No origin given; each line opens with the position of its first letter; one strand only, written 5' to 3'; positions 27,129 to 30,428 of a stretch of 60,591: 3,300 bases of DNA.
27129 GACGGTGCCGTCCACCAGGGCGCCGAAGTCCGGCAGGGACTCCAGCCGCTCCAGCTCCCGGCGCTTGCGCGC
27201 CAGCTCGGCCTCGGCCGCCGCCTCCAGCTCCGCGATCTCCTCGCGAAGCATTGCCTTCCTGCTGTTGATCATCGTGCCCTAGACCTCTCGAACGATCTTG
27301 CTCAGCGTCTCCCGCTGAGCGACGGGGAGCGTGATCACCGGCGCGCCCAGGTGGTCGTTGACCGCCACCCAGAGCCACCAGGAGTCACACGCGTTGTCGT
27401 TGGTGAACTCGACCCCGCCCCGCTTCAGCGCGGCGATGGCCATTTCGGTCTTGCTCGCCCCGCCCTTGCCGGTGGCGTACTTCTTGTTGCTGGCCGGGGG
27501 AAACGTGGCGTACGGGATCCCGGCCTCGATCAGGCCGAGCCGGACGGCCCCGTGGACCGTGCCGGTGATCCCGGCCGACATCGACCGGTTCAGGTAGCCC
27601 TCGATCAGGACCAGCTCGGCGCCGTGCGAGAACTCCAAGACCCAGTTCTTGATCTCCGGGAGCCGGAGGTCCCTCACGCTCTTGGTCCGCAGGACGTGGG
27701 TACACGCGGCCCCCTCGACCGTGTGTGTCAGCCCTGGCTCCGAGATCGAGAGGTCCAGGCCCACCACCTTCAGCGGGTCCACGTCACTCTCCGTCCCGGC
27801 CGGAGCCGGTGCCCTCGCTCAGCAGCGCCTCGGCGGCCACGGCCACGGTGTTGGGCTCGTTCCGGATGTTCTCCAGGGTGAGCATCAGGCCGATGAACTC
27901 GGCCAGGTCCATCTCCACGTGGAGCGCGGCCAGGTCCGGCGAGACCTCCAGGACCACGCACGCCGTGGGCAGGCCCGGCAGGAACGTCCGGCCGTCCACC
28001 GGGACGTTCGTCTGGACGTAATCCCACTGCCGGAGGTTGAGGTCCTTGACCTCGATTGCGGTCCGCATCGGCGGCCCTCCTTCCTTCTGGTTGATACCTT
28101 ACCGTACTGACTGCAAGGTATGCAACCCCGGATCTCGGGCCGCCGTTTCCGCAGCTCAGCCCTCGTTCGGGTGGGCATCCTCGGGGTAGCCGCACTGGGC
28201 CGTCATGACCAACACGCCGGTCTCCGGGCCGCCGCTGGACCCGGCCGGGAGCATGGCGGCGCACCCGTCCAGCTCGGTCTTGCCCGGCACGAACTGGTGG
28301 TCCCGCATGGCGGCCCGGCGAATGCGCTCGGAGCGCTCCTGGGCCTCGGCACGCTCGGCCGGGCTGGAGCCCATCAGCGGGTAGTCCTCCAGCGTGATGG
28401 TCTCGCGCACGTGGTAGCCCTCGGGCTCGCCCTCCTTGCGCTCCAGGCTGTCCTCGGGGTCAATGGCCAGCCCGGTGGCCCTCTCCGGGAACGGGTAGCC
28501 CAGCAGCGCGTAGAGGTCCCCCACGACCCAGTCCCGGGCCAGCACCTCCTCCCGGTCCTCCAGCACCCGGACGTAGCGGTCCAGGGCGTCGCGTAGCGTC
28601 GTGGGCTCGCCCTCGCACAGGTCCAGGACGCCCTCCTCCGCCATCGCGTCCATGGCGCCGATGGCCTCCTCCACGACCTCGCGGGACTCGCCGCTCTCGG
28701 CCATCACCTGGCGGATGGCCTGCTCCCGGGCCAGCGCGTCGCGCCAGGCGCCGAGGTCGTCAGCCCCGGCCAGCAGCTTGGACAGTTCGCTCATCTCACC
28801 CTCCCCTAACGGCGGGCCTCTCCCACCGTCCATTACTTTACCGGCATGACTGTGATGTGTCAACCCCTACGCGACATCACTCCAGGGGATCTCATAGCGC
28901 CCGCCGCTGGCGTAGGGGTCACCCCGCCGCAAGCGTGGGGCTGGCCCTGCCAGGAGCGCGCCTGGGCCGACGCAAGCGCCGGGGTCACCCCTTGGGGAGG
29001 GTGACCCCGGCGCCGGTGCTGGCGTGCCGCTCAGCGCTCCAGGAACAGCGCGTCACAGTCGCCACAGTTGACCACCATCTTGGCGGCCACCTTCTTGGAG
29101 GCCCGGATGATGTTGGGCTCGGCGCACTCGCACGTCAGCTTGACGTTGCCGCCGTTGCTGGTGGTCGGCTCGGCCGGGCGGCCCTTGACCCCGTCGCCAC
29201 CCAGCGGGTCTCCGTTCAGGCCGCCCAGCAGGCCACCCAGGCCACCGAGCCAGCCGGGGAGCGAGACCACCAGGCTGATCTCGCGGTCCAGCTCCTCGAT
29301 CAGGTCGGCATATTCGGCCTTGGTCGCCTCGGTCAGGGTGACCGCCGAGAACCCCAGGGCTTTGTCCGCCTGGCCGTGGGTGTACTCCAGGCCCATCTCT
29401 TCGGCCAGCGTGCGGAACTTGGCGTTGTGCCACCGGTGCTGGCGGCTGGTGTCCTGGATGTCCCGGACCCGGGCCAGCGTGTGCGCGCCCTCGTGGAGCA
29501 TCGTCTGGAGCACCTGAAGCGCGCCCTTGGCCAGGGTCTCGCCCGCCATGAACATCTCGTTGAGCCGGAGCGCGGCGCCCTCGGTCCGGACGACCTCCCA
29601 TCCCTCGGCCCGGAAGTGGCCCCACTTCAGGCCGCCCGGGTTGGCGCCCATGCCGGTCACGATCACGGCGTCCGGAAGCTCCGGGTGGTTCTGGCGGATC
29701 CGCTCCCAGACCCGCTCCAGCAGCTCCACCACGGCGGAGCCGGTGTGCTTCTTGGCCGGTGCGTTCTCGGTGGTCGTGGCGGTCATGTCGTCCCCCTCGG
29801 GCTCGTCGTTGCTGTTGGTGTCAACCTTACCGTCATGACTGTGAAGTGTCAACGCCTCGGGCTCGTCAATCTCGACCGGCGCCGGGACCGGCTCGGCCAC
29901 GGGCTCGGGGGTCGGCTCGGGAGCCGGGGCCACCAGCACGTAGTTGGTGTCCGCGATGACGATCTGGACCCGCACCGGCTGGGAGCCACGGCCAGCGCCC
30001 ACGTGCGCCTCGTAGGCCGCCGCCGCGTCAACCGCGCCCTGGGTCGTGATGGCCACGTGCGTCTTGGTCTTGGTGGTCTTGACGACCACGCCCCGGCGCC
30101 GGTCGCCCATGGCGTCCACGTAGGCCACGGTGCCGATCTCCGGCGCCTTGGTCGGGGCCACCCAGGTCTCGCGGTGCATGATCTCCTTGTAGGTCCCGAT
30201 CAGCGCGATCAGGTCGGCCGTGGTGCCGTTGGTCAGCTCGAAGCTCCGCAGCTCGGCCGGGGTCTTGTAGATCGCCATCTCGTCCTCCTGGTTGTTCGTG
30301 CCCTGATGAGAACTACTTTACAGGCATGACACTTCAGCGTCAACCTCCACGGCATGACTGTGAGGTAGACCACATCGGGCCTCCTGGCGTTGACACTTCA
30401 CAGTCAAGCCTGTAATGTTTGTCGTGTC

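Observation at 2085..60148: An 18-bp dyad, TTGAC-N8-GTCAA, occurs far above chance and is written into coding sequence with rare codons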

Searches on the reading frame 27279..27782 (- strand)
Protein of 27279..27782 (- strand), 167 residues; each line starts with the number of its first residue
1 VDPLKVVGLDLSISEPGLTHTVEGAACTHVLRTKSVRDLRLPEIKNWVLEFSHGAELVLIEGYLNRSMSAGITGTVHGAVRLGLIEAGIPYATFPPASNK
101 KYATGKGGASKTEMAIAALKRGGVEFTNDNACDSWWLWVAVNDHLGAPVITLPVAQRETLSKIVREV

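Call 45: search_protein_families(library=phrogs, max_evalue=0.001, proteins=[window:27279-27782:-])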
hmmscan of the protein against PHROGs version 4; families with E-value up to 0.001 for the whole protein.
window:27279-27782:- (167 aa): 2 families
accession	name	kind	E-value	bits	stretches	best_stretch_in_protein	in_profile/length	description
phrog_159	-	DNA, RNA and nucleotide metabolism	7.9e-27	95.1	1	2-162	86-273/330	RuvC-like Holliday junction resolvase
phrog_18320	-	unknown function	1.5e-05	25.8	1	43-122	11-91/137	-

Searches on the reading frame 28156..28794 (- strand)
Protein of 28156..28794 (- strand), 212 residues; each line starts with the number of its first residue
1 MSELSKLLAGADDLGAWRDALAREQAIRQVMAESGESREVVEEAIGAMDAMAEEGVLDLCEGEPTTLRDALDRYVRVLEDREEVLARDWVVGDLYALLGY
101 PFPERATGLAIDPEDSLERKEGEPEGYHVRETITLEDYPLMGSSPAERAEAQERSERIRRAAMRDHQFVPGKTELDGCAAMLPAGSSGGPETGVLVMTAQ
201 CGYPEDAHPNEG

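Call 24: search_protein_families(library=pfam, max_evalue=0.01, proteins=[window:28156-28794:-])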
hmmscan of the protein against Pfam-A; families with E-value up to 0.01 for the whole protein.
window:28156-28794:- (212 aa): 0 families

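Call 25: search_protein_families(library=phrogs, max_evalue=0.001, proteins=[window:28156-28794:-])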
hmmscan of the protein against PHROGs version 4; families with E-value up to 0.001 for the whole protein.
window:28156-28794:- (212 aa): 0 families

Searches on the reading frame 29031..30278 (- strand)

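Call 24: search_protein_families(library=pfam, max_evalue=0.01, proteins=[window:29031-30278:-])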
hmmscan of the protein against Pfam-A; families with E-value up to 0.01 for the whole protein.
window:29031-30278:- (415 aa): 1 family
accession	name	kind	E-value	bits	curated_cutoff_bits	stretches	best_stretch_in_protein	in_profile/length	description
PF05887.16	Trypan_PARP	-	0.00099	19.5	100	1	93-162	37-105/134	Procyclic acidic repetitive protein (PARP)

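Call 25: search_protein_families(library=phrogs, max_evalue=0.001, proteins=[window:29031-30278:-])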
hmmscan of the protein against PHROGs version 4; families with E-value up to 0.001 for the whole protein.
window:29031-30278:- (415 aa): 1 family
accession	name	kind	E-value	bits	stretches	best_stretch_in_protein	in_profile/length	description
phrog_6361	-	unknown function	2.7e-33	116.4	1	171-414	3-201/203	-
